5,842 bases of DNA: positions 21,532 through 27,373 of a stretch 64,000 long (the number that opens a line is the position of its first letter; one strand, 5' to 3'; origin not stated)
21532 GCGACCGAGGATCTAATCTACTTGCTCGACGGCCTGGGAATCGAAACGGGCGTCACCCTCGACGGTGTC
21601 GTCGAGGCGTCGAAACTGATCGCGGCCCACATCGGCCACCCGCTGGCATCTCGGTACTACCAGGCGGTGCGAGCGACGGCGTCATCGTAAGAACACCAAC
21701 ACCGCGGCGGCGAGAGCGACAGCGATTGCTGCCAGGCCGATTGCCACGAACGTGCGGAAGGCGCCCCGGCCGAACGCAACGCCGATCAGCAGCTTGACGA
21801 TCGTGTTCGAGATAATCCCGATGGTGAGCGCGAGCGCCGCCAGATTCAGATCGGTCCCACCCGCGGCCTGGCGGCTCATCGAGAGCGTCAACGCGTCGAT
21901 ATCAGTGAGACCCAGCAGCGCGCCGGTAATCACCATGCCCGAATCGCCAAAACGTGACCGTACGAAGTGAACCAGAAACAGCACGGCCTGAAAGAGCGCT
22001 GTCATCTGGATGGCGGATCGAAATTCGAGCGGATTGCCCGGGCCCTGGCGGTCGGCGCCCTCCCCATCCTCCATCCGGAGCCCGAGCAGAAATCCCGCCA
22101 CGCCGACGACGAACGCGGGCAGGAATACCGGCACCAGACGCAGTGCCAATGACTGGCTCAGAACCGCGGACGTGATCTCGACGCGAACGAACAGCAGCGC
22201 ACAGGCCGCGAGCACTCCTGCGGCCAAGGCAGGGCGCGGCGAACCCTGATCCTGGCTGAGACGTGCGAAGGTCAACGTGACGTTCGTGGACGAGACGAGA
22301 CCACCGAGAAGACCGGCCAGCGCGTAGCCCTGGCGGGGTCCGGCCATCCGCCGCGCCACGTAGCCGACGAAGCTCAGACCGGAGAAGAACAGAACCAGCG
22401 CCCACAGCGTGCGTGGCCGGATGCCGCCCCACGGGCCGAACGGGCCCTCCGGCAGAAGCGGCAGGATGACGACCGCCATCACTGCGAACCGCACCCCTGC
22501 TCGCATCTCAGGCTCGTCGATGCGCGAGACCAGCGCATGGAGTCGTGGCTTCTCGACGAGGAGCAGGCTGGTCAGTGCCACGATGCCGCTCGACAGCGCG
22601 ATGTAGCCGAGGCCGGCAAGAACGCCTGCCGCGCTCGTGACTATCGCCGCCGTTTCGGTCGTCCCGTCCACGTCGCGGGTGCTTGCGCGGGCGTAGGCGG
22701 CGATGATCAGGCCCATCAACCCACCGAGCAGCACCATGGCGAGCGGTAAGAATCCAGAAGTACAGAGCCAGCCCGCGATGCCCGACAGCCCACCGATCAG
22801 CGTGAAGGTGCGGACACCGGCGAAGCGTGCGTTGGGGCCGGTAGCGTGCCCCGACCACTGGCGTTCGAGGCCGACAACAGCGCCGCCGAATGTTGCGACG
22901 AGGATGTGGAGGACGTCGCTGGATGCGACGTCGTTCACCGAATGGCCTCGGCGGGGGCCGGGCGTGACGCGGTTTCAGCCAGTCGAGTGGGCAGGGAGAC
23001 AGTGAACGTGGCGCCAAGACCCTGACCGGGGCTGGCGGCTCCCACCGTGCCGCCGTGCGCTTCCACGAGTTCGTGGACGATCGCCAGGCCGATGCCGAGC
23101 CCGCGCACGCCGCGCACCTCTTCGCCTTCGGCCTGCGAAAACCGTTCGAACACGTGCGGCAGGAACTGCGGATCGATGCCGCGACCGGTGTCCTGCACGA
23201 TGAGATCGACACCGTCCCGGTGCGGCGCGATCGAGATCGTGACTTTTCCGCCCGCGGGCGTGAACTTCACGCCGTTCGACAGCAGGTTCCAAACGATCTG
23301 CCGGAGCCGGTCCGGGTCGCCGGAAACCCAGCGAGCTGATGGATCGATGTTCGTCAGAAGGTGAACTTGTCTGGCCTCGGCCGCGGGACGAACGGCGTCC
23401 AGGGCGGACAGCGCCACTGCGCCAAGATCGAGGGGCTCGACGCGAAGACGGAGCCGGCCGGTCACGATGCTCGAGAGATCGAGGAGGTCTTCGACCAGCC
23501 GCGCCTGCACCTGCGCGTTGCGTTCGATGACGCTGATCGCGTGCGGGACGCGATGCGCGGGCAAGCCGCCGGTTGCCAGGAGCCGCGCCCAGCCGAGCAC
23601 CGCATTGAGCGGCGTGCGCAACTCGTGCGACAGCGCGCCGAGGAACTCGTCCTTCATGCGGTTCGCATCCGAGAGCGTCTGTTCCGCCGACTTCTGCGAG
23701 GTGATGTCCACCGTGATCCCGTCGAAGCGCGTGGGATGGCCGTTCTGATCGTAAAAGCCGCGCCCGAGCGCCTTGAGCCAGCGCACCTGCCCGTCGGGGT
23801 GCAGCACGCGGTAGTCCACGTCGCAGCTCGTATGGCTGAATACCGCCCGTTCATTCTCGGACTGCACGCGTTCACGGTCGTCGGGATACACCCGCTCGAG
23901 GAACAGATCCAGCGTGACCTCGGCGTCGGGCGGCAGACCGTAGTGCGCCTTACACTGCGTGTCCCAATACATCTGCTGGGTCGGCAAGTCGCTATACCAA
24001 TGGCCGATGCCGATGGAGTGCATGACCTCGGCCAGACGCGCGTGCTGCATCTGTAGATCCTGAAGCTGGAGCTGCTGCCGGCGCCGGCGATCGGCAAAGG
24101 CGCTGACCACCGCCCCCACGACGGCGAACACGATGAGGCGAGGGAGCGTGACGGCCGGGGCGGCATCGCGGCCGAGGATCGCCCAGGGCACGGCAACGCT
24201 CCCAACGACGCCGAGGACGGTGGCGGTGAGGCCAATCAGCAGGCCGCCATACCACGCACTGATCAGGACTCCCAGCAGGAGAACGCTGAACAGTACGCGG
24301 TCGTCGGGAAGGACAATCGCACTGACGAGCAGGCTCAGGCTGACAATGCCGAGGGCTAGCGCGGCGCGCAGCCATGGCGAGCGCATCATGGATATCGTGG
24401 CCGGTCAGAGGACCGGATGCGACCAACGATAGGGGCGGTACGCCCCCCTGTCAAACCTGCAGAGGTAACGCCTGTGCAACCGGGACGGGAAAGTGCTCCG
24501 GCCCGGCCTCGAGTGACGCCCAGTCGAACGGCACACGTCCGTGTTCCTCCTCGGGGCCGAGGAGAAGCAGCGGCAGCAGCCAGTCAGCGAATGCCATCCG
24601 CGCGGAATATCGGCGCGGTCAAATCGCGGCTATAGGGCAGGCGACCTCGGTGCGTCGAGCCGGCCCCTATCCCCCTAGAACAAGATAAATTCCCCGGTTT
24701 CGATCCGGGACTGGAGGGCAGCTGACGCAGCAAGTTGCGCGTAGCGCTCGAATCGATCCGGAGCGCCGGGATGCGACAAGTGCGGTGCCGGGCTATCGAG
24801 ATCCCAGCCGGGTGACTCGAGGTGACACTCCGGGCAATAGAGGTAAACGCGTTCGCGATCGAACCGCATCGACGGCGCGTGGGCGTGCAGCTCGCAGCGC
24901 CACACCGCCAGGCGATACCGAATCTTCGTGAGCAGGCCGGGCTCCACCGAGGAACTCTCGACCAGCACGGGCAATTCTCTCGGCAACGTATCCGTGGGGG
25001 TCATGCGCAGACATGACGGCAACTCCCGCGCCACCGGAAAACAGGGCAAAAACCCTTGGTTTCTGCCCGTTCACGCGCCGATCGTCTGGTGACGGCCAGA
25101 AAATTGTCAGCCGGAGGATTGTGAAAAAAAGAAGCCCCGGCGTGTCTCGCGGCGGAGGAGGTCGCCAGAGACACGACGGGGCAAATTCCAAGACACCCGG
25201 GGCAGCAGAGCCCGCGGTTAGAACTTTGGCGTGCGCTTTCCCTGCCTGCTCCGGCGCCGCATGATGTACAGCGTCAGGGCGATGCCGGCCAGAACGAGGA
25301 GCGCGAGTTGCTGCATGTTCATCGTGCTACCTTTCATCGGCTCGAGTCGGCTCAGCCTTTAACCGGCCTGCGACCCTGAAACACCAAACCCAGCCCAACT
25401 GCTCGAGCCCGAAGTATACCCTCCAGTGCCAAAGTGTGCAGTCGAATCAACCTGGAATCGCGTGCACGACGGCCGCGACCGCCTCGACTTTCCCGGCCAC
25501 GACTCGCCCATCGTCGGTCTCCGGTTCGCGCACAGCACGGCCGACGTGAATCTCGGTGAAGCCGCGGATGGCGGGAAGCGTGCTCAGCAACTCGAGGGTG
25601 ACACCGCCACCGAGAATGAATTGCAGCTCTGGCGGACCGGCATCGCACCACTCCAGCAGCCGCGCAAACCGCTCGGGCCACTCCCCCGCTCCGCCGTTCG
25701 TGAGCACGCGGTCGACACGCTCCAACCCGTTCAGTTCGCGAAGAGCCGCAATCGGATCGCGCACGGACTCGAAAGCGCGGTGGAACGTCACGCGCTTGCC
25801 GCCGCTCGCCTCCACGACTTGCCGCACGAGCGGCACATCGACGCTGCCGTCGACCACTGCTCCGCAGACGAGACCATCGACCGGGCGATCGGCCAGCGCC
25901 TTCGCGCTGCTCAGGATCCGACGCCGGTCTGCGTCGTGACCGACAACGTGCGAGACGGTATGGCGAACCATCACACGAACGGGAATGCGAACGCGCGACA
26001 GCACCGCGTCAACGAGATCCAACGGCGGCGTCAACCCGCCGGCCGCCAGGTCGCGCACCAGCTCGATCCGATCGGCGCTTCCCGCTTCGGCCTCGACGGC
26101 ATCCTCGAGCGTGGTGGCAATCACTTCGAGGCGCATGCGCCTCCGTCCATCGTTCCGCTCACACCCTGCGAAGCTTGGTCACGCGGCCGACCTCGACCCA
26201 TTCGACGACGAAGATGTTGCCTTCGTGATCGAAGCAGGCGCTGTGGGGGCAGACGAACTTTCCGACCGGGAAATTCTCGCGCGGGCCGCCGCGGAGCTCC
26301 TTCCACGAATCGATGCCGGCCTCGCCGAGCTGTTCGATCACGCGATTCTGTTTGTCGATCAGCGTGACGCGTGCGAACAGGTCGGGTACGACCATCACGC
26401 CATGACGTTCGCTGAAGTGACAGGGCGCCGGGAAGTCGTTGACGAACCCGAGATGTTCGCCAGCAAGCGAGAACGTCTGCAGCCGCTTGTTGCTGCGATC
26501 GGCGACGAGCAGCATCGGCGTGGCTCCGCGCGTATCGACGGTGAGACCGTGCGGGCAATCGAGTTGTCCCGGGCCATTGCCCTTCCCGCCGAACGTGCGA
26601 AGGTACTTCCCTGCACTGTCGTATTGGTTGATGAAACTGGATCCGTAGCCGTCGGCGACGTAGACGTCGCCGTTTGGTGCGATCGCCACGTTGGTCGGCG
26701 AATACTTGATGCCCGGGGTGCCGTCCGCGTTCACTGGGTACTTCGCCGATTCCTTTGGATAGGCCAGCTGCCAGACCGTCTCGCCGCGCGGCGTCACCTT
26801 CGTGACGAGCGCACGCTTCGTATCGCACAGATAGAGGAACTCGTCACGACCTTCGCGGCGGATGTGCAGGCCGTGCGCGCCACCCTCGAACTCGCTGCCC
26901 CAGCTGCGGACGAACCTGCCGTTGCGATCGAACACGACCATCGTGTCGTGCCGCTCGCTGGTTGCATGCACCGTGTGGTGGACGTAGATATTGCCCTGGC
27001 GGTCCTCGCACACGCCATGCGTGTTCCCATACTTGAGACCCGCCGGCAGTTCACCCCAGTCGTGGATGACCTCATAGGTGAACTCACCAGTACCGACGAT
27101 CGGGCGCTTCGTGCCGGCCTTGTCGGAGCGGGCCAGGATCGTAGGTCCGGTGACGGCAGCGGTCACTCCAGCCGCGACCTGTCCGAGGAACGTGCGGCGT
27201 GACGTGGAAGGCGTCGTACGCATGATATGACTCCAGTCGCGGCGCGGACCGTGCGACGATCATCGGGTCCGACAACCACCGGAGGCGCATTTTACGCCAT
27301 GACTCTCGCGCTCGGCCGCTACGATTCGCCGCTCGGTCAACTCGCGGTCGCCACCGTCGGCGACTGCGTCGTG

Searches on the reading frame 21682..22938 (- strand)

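Call 31: search_protein_families(library=pfam, max_evalue=0.0001, proteins=[window:21682-22938:-])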
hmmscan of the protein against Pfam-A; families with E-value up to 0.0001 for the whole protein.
window:21682-22938:- (418 aa): 2 families
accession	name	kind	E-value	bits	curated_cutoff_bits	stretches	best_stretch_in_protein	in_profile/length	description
PF13194.11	DUF4010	-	7.5e-53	179.8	30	1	186-390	4-210/210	Domain of unknown function (DUF4010)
PF02308.21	MgtC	-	1.2e-12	48.7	31.4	1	12-135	1-120/121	MgtC family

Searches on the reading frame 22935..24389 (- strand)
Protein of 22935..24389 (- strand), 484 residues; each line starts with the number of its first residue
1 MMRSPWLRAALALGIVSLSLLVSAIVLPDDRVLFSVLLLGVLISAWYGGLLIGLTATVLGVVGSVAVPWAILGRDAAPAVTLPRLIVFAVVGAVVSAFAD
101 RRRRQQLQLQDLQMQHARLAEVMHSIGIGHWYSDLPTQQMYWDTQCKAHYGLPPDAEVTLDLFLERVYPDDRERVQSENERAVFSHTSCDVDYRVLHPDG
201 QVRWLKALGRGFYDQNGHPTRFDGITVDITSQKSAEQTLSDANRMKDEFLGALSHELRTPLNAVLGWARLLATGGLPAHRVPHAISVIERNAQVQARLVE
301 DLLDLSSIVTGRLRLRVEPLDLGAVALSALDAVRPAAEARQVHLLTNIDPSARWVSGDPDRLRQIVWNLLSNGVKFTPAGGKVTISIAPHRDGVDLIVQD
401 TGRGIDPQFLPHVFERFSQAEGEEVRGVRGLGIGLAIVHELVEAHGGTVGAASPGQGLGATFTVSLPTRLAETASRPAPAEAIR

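Call 28: search_protein_families(library=pfam, max_evalue=0.0001, proteins=[window:22935-24389:-])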
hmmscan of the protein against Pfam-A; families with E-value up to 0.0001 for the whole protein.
window:22935-24389:- (484 aa): 4 families
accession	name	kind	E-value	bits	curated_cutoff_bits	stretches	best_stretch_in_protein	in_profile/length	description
PF02518.31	HATPase_c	-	7.7e-29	100.8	26.4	1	357-468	1-109/111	Histidine kinase-, DNA gyrase B-, and HSP90-like ATPase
PF08447.18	PAS_3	-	1.4e-17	64.2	25.6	1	140-225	2-88/89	PAS fold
PF00512.31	HisKA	-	1.3e-14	54.4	26.9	1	245-308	1-63/66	His Kinase A (phospho-acceptor) domain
PF13493.11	DUF4118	-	3.3e-06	27.3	28.4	1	10-109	2-104/107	Domain of unknown function (DUF4118)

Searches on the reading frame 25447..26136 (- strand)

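Call 31: search_protein_families(library=pfam, max_evalue=0.0001, proteins=[window:25447-26136:-])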
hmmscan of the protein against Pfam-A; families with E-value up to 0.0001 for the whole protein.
window:25447-26136:- (229 aa): 1 family
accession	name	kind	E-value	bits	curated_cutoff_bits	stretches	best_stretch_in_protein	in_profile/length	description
PF03932.20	CutC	-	6e-31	107.9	23.3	1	2-199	2-199/202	CutC family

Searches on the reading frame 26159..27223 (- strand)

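Call 31: search_protein_families(library=pfam, max_evalue=0.0001, proteins=[window:26159-27223:-])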
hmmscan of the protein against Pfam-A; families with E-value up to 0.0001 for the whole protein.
window:26159-27223:- (354 aa): 1 family
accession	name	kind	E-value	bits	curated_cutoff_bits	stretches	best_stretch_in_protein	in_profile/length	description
PF01436.27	NHL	-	2.8e-11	43.3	20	0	175-196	3-23/28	NHL repeat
